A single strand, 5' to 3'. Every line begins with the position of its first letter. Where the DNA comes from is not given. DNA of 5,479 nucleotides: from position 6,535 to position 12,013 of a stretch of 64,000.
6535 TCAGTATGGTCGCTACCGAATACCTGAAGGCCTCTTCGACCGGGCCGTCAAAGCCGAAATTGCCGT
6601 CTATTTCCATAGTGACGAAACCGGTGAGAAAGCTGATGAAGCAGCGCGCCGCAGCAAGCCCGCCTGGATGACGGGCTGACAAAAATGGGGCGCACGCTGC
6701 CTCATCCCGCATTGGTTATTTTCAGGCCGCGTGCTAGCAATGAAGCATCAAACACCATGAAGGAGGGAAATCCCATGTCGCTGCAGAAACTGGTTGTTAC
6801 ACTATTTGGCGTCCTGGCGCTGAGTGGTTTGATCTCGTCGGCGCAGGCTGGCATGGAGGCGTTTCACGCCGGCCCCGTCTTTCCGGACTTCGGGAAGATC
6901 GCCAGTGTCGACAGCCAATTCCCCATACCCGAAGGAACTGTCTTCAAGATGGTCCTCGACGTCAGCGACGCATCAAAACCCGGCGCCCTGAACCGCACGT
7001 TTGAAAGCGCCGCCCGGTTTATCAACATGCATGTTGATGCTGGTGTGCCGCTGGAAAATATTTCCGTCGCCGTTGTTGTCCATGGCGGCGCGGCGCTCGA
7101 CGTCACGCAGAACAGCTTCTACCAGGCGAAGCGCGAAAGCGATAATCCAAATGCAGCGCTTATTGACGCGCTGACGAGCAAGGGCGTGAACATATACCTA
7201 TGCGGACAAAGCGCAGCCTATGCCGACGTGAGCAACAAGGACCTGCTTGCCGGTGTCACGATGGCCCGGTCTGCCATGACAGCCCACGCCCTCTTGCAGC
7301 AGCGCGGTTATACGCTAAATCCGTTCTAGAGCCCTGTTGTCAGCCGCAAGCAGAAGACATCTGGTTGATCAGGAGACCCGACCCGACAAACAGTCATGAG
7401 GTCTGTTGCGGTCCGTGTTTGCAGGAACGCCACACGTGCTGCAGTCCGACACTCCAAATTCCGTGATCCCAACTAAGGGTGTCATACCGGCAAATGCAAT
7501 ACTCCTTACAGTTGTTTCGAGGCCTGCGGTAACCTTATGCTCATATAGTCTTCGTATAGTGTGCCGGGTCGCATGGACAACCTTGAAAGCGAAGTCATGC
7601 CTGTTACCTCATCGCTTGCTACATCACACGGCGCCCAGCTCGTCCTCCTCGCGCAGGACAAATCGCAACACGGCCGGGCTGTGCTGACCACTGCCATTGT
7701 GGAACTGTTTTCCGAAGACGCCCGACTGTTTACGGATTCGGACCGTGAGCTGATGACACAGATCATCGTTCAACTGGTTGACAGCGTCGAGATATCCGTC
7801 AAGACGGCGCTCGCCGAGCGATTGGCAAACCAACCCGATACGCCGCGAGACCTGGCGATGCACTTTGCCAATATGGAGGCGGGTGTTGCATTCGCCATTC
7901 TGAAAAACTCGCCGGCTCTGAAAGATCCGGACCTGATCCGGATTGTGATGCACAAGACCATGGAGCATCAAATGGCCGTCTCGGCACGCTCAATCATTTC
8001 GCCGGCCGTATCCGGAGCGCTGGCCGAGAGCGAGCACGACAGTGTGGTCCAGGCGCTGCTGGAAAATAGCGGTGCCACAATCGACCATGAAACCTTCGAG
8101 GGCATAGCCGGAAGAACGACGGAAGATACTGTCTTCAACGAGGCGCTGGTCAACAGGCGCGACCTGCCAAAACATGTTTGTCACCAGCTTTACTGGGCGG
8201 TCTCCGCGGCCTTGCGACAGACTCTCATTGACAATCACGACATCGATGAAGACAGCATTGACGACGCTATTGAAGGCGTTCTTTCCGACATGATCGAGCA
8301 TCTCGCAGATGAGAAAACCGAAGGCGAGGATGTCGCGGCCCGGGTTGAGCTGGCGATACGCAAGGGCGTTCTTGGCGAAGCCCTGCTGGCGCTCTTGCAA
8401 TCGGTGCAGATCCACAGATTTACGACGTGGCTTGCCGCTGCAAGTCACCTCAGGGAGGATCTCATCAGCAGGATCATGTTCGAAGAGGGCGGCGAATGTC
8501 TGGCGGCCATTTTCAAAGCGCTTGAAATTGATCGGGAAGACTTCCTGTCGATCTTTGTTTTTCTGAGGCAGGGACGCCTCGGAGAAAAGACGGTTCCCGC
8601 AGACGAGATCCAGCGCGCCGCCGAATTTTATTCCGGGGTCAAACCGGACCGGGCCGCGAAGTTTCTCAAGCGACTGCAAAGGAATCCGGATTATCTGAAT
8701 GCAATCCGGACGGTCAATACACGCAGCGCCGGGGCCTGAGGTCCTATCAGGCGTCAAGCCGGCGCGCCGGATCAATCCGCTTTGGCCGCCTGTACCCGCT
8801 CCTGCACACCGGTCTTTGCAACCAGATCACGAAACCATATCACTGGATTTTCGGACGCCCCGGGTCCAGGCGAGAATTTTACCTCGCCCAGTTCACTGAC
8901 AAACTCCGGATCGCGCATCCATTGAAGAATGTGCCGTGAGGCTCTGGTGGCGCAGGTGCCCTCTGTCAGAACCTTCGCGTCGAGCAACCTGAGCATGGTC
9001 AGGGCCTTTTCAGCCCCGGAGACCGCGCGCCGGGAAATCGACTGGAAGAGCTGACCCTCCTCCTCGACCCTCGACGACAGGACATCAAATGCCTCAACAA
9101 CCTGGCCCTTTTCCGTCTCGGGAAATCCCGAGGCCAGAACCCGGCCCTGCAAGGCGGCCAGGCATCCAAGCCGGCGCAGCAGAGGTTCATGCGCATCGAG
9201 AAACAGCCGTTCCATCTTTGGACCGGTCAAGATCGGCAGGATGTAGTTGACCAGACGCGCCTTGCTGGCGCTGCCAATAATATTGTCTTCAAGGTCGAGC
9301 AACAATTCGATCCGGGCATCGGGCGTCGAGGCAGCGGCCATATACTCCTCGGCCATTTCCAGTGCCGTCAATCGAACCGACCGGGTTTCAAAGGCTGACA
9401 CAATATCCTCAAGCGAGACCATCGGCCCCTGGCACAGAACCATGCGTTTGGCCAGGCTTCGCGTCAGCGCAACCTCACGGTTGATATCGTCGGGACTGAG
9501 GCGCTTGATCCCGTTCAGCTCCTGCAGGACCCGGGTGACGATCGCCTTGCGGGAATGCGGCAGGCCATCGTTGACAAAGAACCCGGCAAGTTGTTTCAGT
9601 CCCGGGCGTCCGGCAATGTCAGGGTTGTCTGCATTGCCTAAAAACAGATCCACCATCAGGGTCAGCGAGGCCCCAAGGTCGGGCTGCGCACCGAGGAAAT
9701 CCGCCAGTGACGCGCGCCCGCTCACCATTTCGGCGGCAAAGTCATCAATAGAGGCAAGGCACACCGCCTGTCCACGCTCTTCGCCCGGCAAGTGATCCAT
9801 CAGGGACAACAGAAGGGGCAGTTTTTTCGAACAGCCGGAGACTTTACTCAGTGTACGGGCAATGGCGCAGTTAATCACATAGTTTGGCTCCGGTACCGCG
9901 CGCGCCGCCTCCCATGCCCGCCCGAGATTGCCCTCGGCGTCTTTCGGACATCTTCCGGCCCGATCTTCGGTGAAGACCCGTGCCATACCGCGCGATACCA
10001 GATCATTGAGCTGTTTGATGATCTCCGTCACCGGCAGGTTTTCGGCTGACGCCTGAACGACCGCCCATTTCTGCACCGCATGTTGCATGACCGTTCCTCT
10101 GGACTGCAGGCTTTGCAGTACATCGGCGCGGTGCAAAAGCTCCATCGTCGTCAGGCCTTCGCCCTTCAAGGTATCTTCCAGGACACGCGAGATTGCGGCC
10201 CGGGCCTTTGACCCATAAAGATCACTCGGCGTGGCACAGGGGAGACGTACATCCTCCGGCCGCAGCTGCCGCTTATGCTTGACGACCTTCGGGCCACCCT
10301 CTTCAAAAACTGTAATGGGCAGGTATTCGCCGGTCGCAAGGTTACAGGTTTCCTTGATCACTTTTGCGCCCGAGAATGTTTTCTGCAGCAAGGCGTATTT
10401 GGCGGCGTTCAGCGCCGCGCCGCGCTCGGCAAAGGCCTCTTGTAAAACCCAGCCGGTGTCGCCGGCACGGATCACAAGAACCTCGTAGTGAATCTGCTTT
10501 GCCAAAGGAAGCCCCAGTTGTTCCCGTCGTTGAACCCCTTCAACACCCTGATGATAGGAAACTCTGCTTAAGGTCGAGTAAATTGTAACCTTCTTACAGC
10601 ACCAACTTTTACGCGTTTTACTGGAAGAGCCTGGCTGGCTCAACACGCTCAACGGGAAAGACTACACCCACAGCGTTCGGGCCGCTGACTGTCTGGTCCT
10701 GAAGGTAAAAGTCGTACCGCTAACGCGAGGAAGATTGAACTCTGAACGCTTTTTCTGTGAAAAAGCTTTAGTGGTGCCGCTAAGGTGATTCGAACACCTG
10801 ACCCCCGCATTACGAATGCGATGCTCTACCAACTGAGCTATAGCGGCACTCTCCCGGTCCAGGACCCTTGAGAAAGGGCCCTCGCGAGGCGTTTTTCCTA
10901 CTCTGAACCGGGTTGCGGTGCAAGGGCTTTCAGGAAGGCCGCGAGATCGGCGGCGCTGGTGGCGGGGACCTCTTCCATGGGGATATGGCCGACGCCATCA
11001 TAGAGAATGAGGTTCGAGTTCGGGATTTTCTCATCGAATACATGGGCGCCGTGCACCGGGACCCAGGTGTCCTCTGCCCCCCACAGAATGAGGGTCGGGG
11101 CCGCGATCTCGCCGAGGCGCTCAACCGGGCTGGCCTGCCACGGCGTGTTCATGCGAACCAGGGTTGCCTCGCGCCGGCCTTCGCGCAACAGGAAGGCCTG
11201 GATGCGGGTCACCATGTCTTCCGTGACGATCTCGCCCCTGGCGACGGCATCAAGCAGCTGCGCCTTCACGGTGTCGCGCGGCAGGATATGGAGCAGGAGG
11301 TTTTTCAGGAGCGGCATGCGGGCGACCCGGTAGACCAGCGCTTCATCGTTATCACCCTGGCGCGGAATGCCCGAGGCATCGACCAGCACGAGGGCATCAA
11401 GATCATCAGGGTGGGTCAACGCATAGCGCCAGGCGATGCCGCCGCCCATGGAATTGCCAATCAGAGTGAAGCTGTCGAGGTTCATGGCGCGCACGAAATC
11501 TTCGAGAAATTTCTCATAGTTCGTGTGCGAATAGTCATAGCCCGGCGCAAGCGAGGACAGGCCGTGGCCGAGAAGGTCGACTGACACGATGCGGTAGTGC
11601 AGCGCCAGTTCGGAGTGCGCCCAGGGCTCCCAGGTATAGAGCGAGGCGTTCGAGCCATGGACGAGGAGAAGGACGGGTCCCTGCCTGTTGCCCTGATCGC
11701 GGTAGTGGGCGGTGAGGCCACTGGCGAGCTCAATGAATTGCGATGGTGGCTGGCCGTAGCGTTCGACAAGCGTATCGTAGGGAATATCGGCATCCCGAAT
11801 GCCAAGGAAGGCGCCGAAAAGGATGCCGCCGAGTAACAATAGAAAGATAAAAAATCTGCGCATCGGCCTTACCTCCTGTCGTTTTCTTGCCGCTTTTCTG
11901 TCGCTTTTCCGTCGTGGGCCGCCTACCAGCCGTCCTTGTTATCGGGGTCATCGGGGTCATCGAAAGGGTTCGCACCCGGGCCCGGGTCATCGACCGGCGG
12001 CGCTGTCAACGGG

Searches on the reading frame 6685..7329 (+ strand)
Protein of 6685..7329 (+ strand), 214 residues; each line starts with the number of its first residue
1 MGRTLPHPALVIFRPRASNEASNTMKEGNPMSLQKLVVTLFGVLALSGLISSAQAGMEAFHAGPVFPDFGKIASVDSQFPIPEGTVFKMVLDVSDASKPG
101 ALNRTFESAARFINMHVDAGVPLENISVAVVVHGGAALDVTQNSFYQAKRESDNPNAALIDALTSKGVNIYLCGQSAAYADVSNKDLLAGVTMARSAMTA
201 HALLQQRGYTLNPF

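Call 49: search_protein_families(library=pfam, proteins=[window:6685-7329:+], max_evalue=0.001)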
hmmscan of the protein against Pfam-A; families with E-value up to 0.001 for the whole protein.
window:6685-7329:+ (214 aa): 1 family
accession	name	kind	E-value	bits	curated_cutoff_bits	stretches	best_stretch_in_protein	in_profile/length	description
PF02635.20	DsrE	-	4.1e-15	56.4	22.7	1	96-210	12-112/116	DsrE/DsrF-like family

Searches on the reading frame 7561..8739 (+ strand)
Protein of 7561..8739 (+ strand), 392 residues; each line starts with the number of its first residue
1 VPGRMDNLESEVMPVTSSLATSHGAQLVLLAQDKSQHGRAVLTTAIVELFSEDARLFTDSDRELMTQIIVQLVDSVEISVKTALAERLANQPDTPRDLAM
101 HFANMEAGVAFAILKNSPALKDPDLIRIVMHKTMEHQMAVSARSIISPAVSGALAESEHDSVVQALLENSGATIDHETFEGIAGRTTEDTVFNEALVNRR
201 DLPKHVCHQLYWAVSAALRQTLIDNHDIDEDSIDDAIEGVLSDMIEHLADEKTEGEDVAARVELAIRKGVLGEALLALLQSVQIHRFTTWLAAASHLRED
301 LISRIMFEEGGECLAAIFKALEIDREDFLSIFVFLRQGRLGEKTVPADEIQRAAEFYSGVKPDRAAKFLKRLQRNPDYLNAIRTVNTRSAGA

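Call 49: search_protein_families(library=pfam, proteins=[window:7561-8739:+], max_evalue=0.001)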
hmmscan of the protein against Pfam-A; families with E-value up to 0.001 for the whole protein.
window:7561-8739:+ (392 aa): 1 family
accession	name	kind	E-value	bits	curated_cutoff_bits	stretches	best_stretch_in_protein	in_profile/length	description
PF10098.14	DUF2336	-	1.2e-53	182.7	34.6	1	109-366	1-258/262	Uncharacterised protein conserved in bacteria (DUF2336)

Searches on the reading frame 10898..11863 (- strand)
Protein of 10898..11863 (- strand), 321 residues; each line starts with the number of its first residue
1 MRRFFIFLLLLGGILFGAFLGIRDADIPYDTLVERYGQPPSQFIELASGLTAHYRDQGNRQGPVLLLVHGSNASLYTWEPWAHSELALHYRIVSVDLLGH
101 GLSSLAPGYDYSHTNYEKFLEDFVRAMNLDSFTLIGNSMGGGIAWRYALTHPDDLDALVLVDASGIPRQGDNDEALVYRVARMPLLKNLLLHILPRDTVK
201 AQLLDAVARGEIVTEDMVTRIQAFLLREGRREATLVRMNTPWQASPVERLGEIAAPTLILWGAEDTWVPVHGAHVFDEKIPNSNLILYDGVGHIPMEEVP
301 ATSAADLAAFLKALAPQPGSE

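Call 50: search_protein_families(library=pfam, proteins=[window:10898-11863:-], max_evalue=0.001)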
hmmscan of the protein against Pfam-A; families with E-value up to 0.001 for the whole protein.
window:10898-11863:- (321 aa): 3 families
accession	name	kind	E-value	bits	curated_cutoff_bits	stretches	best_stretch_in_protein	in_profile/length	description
PF00561.26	Abhydrolase_1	-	9.1e-32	111.1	25.8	1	63-298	1-243/245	alpha/beta hydrolase fold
PF12697.13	Abhydrolase_6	-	3.7e-22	80.5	26.3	1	65-301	1-212/217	Alpha/beta hydrolase family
PF12146.15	Hydrolase_4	-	1.2e-17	64.4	27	1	64-298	6-237/239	Serine aminopeptidase, S33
